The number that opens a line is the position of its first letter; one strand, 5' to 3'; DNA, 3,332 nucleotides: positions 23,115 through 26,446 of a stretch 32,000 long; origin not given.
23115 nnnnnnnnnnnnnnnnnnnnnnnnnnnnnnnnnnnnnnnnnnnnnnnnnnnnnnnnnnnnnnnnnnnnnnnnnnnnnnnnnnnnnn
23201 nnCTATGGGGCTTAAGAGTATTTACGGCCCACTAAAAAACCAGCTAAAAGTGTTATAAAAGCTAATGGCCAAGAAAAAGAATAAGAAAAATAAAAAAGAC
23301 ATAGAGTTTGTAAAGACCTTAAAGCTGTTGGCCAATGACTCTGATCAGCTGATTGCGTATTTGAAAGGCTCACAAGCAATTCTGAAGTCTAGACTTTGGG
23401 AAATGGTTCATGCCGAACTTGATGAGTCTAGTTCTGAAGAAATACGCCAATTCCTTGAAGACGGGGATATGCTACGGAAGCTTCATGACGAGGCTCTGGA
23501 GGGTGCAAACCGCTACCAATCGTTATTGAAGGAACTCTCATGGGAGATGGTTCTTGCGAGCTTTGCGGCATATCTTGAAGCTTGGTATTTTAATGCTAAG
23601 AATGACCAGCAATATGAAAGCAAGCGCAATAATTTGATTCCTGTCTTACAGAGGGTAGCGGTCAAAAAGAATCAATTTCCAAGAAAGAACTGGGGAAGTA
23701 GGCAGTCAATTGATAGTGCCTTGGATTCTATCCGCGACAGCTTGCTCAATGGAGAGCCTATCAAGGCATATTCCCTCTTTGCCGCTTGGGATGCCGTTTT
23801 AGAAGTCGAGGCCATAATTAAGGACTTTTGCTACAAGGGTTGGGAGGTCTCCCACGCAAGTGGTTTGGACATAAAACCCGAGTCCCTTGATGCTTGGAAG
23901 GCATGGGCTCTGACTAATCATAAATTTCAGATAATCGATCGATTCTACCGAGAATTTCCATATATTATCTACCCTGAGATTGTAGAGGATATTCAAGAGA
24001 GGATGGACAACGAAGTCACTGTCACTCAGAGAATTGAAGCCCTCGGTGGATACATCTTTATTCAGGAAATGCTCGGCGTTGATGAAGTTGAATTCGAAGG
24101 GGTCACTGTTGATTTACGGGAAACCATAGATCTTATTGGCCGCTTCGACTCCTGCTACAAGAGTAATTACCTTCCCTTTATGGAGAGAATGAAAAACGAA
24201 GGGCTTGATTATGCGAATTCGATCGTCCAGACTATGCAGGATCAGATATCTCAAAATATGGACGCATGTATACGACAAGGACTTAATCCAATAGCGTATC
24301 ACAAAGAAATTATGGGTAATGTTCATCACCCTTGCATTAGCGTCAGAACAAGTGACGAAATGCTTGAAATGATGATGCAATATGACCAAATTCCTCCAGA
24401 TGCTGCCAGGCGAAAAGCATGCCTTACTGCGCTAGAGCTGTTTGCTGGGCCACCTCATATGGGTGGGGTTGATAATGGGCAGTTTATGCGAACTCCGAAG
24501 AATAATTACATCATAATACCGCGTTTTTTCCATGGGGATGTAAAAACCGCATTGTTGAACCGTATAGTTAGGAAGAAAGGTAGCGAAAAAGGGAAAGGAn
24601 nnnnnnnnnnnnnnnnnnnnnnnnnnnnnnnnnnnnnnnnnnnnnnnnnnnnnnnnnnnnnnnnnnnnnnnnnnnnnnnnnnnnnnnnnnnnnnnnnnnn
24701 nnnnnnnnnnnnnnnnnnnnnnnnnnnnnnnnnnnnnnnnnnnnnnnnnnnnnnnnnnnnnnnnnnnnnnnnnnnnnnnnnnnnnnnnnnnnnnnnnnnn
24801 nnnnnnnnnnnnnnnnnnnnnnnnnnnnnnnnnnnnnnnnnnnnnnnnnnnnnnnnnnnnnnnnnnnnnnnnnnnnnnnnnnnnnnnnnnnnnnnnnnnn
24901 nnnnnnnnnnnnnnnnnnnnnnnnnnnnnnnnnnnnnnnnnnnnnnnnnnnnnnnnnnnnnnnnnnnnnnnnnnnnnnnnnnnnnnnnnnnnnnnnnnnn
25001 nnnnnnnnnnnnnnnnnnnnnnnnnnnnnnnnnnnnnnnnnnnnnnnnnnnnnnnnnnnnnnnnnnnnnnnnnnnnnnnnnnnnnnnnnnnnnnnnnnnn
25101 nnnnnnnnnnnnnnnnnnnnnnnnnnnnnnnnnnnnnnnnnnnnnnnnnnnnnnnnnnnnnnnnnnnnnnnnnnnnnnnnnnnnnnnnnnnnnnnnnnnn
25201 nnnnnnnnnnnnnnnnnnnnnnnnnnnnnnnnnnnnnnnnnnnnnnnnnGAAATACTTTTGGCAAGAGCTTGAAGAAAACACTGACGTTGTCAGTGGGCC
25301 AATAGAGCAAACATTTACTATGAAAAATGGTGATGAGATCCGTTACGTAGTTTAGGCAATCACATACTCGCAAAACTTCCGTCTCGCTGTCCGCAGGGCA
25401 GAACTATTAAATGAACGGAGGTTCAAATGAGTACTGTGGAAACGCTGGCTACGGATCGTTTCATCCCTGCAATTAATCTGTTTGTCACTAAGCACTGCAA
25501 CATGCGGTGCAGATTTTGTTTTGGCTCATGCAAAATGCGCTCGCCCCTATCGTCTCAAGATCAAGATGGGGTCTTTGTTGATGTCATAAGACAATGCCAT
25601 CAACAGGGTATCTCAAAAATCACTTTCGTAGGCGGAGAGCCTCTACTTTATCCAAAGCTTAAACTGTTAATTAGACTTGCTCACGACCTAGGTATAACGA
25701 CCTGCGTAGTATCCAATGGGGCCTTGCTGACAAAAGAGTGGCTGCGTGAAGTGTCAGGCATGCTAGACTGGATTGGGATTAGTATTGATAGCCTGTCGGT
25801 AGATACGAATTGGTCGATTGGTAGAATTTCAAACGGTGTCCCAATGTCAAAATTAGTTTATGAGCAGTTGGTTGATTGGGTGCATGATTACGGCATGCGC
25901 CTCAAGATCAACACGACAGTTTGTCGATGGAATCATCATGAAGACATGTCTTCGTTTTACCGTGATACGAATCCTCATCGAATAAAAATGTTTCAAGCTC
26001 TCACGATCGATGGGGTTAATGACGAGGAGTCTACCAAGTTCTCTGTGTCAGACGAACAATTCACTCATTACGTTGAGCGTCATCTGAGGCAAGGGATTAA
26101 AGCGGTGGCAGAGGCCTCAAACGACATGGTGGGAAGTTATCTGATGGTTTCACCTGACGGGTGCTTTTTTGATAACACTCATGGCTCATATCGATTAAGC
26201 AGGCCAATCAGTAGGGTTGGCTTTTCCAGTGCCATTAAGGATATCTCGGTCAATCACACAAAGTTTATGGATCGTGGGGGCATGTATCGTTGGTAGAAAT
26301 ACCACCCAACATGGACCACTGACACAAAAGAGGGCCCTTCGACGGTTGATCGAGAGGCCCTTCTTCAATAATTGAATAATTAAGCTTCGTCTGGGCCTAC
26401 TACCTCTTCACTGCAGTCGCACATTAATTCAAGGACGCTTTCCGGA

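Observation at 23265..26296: Uncharacterised 696-aa NERD-like nuclease protein transcriptionally coupled to a prokaryotic viperin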

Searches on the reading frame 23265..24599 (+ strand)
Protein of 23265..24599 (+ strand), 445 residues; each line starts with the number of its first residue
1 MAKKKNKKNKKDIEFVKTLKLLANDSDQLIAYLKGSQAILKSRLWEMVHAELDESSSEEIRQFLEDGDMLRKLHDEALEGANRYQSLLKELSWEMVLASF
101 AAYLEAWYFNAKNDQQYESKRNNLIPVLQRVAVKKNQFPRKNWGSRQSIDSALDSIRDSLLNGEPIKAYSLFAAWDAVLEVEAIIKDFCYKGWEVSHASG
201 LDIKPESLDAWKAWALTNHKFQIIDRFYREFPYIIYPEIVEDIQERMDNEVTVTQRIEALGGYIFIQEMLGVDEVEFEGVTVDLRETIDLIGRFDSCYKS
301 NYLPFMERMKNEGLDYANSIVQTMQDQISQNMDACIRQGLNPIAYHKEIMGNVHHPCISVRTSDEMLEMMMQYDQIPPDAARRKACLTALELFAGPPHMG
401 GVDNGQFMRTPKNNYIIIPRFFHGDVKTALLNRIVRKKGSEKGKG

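Call 76: predict_structure(alignment_id=A6)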
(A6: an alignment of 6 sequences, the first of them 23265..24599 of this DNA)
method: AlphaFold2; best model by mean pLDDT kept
length: 445 residues; sequences in the alignment: 6
mean_pLDDT: 74.5   pTM: 0.71
mean pLDDT of the five models: 74.5, 69.7, 54.0, 52.6, 50.8
residues with pLDDT >= 90: 59; 70-90: 238; 50-70: 115; < 50: 33
segments of 3 or more residues with pLDDT < 50: 1-4, 213-222, 355-357, 398-405, 423-426, 442-445
pLDDT, mean of each block of 10 residues (from residue 1): 57 90 90 90 93 89 90 91 90 85 86 76 77 79 71 85 87 88 81 66 62 45 59 80 77 69 68 72 74 66 78 85 77 83 75 57 75 70 77 59 54 68 51 58 41
secondary structure, 60 per line:
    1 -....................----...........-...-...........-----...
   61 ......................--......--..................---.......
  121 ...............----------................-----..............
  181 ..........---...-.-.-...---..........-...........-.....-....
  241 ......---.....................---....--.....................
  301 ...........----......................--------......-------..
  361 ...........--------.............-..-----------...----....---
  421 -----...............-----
elements in order: H2-21 H26-36 H42-52 H58-82 H85-90 H93-110 H114-135 H146-161 H167-190 E194-196 E202-204 H208-217 H219-229 H231-235 H237-246 H250-270 E274-277 E280-283 H284-311 H316-337 H346-351 E359-362 H363-371 H380-392 E407-409 E414-417 H426-440

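Call 78: fold_search(model_id=the predicted structure, library=pdb)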
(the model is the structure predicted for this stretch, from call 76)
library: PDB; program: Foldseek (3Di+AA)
matches with E <= 10: 123; with E <= 0.001: 0
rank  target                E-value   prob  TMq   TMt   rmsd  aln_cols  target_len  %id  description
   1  8oqy_B                1.7e+00  0.08  0.12  0.21  21.5       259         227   14  Structure of apo form of human gamma-secretase PSEN1 APH-1B isoform reconstituted into lipid nanodisc (released 2024-04-24)
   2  6fhz                  1.7e+00  0.03  0.10  0.11  22.5       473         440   12  Inward-facing conformation of a multidrug resistance MATE family transporter of the MOP superfamily. (released 2019-05-08)
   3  5zkq_B                2.0e+00  0.03  0.09  0.10  28.1       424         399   10  Crystal structure of the human platelet-activating factor receptor in complex with ABT-491 (released 2018-06-20)
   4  5cns_F                2.2e+00  0.06  0.11  0.13  22.0       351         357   10  Crystal structure of the dATP inhibited E. coli class Ia ribonucleotide reductase complex bound to CDP and dATP at 2.9 (released 2016-01-20)
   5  8dk1_F                2.5e+00  0.18  0.11  0.23  15.1       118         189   19  CryoEM structure of JetABC (head construct) from Pseudomonas aeruginosa PA14 (released 2022-10-05)
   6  7bc6_A                2.5e+00  0.02  0.10  0.11  26.4       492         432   10  Cryo-EM structure of the outward open proton coupled folate transporter at pH 7.5 (released 2021-05-12)
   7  4n6h                  2.6e+00  0.03  0.11  0.11  25.2       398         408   10  1.8 A Structure of the human delta opioid 7TM receptor (PSI Community Target) (released 2013-12-25)
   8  9m9e_D                2.7e+00  0.08  0.13  0.06  20.6       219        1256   14  Structural Basis of Pausing During Transcription Initiation in Mycobacterium tuberculosis (released 2026-01-14)
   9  6fmy                  2.7e+00  0.02  0.10  0.09  26.0       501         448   10  IMISX-EP of S-PepTSt (released 2018-09-05)
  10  9cf1_P                2.9e+00  0.04  0.12  0.09  24.8       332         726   11  Parasitella parasitica Fanzor (PpFz) State 2 (released 2024-09-11)
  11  9ko2_R                3.0e+00  0.05  0.12  0.16  20.9       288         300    9  A Cryo_EM structure of CCR7 complex with CCL19 (released 2025-11-26)
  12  7zkz_A                3.0e+00  0.03  0.09  0.14  20.6       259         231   11  Crystal structure of cystinosin from Arabidopsis thaliana bound to two nanobodies (released 2022-08-31)
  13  7c5d_A                3.1e+00  0.10  0.13  0.26  14.7       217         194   14  Crystal structure of TRF2 TRFH domain in complex with a MCPH1 peptide (released 2020-10-21)
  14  4u4w_B                3.3e+00  0.03  0.12  0.13  21.7       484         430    9  Structure of a nitrate/nitrite antiporter NarK in nitrate-bound occluded state (released 2015-07-15)
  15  5lzr_A                3.3e+00  0.03  0.12  0.08  24.4       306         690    9  Crystal structure of Thermotoga maritima sodium pumping membrane integral pyrophosphatase in complex with tungstate an (released 2016-12-14)
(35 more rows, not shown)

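Call 83: fold_search(model_id=the predicted structure, library=viral)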
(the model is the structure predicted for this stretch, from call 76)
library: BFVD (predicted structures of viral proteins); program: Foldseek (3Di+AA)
matches with E <= 10: 103; with E <= 0.001: 0
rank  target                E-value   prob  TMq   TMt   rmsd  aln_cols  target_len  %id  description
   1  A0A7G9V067            8.2e-01  0.11  0.10  0.07  17.5       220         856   15  MuF-like minor capsid protein [Mycobacterium phage Rope]
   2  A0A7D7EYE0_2          9.8e-01  0.05  0.10  0.06  24.0       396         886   15  RNA-directed RNA polymerase (Fragment) [Coleopteran chu-related virus OKIAV151]
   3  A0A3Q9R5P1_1          1.1e+00  0.04  0.10  0.06  28.2       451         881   13  (no name in the UniProt tables at hand)
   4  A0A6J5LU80            1.2e+00  0.05  0.10  0.11  27.3       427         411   12  Uncharacterized protein [uncultured Caudovirales phage]
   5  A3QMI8                1.3e+00  0.02  0.08  0.09  28.1       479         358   11  Membrane protein ORF16 [Cyprinid herpesvirus 3]
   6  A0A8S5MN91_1          1.5e+00  0.04  0.13  0.08  24.1       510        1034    9  Uncharacterized protein [Myoviridae sp. ctI7W9]
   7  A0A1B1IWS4            1.7e+00  0.06  0.12  0.16  20.7       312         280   12  (no name in the UniProt tables at hand)
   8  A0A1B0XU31            1.8e+00  0.04  0.09  0.09  23.3       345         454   10  (no name in the UniProt tables at hand)
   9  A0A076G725            1.8e+00  0.15  0.10  0.23  19.5       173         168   15  Uncharacterized protein [Bacillus phage Bobb]
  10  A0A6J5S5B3            2.0e+00  0.06  0.10  0.13  27.4       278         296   13  Uncharacterized protein [uncultured Caudovirales phage]
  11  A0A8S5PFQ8            2.1e+00  0.03  0.10  0.08  24.1       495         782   11  Minor tail protein [Caudovirales sp. ctbaM10]
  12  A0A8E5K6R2            2.2e+00  0.03  0.09  0.09  43.4       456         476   10  (no name in the UniProt tables at hand)
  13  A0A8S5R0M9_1          2.2e+00  0.02  0.09  0.07  26.2       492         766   12  Chromosome segregation ATPase [Siphoviridae sp. ctyvQ1]
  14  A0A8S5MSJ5            2.4e+00  0.03  0.11  0.12  20.6       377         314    8  Uncharacterized protein [Podoviridae sp. ctwV53]
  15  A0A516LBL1            2.4e+00  0.02  0.08  0.05  42.7       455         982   10  (no name in the UniProt tables at hand)
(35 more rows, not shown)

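Call 106: search_protein_families(library=phrogs, proteins=[window:23265-24599:+], max_evalue=0.01)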
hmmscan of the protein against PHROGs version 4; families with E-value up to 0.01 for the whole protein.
window:23265-24599:+ (445 aa): 1 family
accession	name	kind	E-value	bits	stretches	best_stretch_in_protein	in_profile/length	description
phrog_11743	-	unknown function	0.006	16.7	0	81-159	149-226/323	-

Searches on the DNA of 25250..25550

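Call 54: search_rna_families(source=window, start=25250, end=25550, threshold=evalue, max_evalue=10)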
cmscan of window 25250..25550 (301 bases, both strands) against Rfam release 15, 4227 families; matches with E-value up to 10: 1.
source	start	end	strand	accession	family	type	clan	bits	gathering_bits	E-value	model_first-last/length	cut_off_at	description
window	25441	25519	+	RF02631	Hrs13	Gene; sRNA;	-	12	52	2.5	1-82/82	no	Hfq-regulated sRNA 13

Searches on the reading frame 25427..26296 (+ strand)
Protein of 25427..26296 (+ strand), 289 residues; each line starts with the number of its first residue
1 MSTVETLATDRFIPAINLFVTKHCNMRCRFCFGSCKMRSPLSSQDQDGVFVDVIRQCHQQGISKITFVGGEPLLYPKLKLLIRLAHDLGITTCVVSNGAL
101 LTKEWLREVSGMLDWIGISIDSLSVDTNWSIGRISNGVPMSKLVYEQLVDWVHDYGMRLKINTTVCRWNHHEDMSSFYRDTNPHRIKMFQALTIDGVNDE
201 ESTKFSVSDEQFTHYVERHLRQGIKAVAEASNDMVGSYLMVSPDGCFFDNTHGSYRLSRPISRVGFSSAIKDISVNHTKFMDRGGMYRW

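Call 3: search_protein_families(library=pfam, proteins=[window:25427-26296:+], max_evalue=0.01)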
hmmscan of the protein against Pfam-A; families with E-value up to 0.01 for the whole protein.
window:25427-26296:+ (289 aa): 2 families
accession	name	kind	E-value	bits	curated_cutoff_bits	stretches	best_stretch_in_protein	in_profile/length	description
PF04055.27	Radical_SAM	-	1.2e-19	71.6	29.5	1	20-166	3-151/166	Radical SAM superfamily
PF13353.11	Fer4_12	-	1.4e-07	32.3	22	1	18-121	10-114/137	4Fe-4S single cluster domain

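Call 4: search_protein_families(library=padloc, proteins=[window:25427-26296:+], max_evalue=0.01)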
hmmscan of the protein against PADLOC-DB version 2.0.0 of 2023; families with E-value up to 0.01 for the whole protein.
window:25427-26296:+ (289 aa): 3 families
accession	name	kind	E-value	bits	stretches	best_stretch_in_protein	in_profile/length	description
PDLC02903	pVip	-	4.5e-82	273.4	1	16-283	2-256/257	Viperins not associated with kinases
PDLC02905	pVip-kinase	-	3.1e-72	242.3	1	13-289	181-460/474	Viperin-kinase fusion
PDLC02904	pVip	-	7.8e-71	236.7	1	16-284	5-262/262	Viperins associated with kinases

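Call 5: search_protein_families(library=ncbifam, proteins=[window:25427-26296:+], max_evalue=0.01)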
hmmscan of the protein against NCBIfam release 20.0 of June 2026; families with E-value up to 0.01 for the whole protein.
window:25427-26296:+ (289 aa): 80 families (the best 25 are shown)
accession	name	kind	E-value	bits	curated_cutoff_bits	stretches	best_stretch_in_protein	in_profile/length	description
NF038283.1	viperin_w_prok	equivalog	1.7e-84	283.3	180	1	15-284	3-280/281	viperin family antiviral radical SAM protein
TIGR04278.1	viperin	exception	1.8e-44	152.2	450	1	15-289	60-338/347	antiviral radical SAM protein viperin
TIGR02666.1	moaA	equivalog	7.5e-19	67.9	284.05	1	11-218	7-219/336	GTP 3',8-cyclase MoaA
TIGR04055.1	rSAM_NirJ2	equivalog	1.7e-16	60.7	500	1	20-172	6-153/326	putative heme d1 biosynthesis radical SAM protein NirJ2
TIGR02668.1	moaA_archaeal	equivalog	3e-16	59.3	325.25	1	11-208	7-202/303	GTP 3',8-cyclase MoaA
TIGR04347.1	pseudo_SAM_Halo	equivalog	4e-15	56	525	1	9-124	33-148/390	TIGR04347 family pseudo-SAM/SPASM protein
NF045574.1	sacti_mat_StsB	exception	1.1e-13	50.9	625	1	19-200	101-279/466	StsB family radical SAM/SPASM domain sactipeptide maturase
TIGR04303.1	GeoRSP_rSAM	equivalog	1.2e-13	51.3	400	1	15-213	6-198/325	GeoRSP system radical SAM/SPASM protein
NF001199.0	PRK00164.2-1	equivalog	3.1e-13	49.5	231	1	11-199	9-192/308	GTP 3',8-cyclase MoaA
TIGR04317.1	W_rSAM_matur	equivalog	9.8e-13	47.9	380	1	18-143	8-133/349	tungsten cofactor oxidoreductase radical SAM maturase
TIGR02109.1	PQQ_syn_pqqE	equivalog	1.5e-12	47.2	381.35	1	20-172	13-161/358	pyrroloquinoline quinone biosynthesis protein PqqE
TIGR04545.1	rSAM_ahbD_hemeb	equivalog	1.8e-12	47.4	500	1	19-172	5-154/339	heme b synthase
TIGR04054.1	rSAM_NirJ1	equivalog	3.2e-12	45.8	650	1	14-186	36-205/387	putative heme d1 biosynthesis radical SAM protein NirJ1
TIGR04251.1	SCM_rSAM_ScmF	equivalog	6.9e-12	45.4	400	1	16-169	6-158/353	SynChlorMet cassette radical SAM/SPASM protein ScmF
TIGR04051.1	rSAM_NirJ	equivalog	3.4e-11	42.7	515.45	1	20-127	8-115/354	heme d1 biosynthesis radical SAM protein NirJ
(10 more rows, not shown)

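Call 95: search_solved_structures(query=window:25427-26293:+, max_evalue=1e-10)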
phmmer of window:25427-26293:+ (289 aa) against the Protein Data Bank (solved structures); distinct sequences matched with E-value up to 1e-10: 9.
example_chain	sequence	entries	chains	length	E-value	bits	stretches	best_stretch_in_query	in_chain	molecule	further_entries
9dfn_A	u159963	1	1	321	2.2e-40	142.2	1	15-289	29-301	Radical SAM core domain-containing protein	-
9dfu_A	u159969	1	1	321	2e-39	139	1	15-289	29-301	Radical SAM core domain-containing protein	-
9dfw_A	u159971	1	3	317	6.2e-37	130.9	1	15-289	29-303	Radical SAM core domain-containing protein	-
5vsl_A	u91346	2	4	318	1.3e-36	129.7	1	9-289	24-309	Radical S-adenosyl methionine domain-containing protein 2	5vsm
6b4c_A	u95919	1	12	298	7.4e-36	127.3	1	14-289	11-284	Viperin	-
6q2p_A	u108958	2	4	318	8.3e-36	127.1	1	9-289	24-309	Radical S-adenosyl methionine domain-containing protein 2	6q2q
7n7i_A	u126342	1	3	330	1e-35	126.9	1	14-289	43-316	Viperin-like enzyme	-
9dgw_A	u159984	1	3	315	1.2e-35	126.6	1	15-289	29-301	Radical SAM core domain-containing protein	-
7n7h_A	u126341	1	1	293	9.2e-35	123.7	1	15-289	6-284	VIPERIN-LIKE ENZYME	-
